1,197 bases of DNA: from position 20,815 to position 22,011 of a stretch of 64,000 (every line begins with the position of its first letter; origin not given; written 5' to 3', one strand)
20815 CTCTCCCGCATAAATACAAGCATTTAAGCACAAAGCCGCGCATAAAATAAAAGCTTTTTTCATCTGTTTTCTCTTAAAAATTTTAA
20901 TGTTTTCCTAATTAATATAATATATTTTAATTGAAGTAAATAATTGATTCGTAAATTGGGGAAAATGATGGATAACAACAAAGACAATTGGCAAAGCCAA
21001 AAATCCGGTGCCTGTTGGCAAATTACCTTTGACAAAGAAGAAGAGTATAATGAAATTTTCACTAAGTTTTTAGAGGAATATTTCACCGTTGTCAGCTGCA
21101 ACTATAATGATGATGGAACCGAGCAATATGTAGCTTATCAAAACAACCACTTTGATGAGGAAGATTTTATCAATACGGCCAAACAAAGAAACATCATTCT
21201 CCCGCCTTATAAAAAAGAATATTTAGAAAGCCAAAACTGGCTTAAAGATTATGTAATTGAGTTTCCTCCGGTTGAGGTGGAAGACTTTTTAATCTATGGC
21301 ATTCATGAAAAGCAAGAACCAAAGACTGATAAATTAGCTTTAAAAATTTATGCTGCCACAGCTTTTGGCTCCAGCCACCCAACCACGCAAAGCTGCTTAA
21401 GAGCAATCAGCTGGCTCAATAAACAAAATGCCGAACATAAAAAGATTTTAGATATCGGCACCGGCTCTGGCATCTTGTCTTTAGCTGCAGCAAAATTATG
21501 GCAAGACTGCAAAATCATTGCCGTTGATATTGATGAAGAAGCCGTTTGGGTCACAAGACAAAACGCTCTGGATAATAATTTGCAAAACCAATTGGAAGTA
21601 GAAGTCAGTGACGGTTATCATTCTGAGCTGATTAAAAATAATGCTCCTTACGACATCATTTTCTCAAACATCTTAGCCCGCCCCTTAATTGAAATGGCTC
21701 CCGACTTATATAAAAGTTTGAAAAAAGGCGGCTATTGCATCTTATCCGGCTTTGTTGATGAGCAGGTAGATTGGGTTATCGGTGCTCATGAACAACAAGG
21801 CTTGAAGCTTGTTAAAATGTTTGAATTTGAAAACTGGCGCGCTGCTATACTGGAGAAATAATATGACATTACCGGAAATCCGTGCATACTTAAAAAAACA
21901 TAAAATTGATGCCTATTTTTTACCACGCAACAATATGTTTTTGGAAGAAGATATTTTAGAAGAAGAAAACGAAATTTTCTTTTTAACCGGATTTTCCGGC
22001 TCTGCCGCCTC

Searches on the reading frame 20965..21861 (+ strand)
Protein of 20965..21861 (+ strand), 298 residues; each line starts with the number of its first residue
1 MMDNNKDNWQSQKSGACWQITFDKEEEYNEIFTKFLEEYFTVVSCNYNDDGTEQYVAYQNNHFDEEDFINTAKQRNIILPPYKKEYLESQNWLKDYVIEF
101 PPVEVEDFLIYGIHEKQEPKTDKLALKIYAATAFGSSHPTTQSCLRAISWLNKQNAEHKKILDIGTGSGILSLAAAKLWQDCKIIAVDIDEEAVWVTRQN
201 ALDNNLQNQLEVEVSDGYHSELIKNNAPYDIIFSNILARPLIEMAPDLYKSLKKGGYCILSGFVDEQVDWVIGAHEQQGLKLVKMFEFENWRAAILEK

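Call 85: search_protein_families(library=pfam, proteins=[window:20965-21861:+], max_evalue=0.001)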
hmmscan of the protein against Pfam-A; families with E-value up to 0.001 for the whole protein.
window:20965-21861:+ (298 aa): 14 families
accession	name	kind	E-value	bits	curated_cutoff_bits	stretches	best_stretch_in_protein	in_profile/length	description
PF06325.19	PrmA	-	3.2e-52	178.3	22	1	53-295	56-292/296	Ribosomal protein L11 methyltransferase (PrmA)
PF13847.12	Methyltransf_31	-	1.7e-12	47.7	27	1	157-264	3-113/145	Methyltransferase domain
PF05175.20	MTS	-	3.2e-12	46.9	23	1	153-235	29-105/170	Methyltransferase small domain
PF01135.25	PCMT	-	8.9e-11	42.4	20.3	1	147-260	65-171/210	Protein-L-isoaspartate(D-aspartate) O-methyltransferase (PCMT)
PF13649.12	Methyltransf_25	-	9.1e-11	42.7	27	1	161-256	1-97/97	Methyltransferase domain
PF10294.15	Methyltransf_16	-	4e-07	30.4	21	1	146-232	39-124/174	Lysine methyltransferase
PF13489.12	Methyltransf_23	-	1.3e-06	28.7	27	1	147-261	12-117/164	Methyltransferase domain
PF08242.18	Methyltransf_12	-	1.6e-06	29.2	30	1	162-256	1-96/98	Methyltransferase domain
PF08241.18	Methyltransf_11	-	6.3e-06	27.2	21.2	1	162-259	1-94/95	Methyltransferase domain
PF01596.23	Methyltransf_3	-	8.1e-06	25.7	22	1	158-257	45-149/204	O-methyltransferase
PF12847.13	Methyltransf_18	-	3e-05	24.5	27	1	157-219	14-76/151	Methyltransferase domain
PF03602.21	Cons_hypoth95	-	0.00016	21.9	24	1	139-234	23-119/182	Conserved hypothetical protein 95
PF01728.25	FtsJ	-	0.00018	21.9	24.1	0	157-286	21-162/181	FtsJ-like methyltransferase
PF02475.24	TRM5-TYW2_MTfase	-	0.00064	20.2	28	1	153-217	32-96/164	TRM5/TYW2 methyltransferase domain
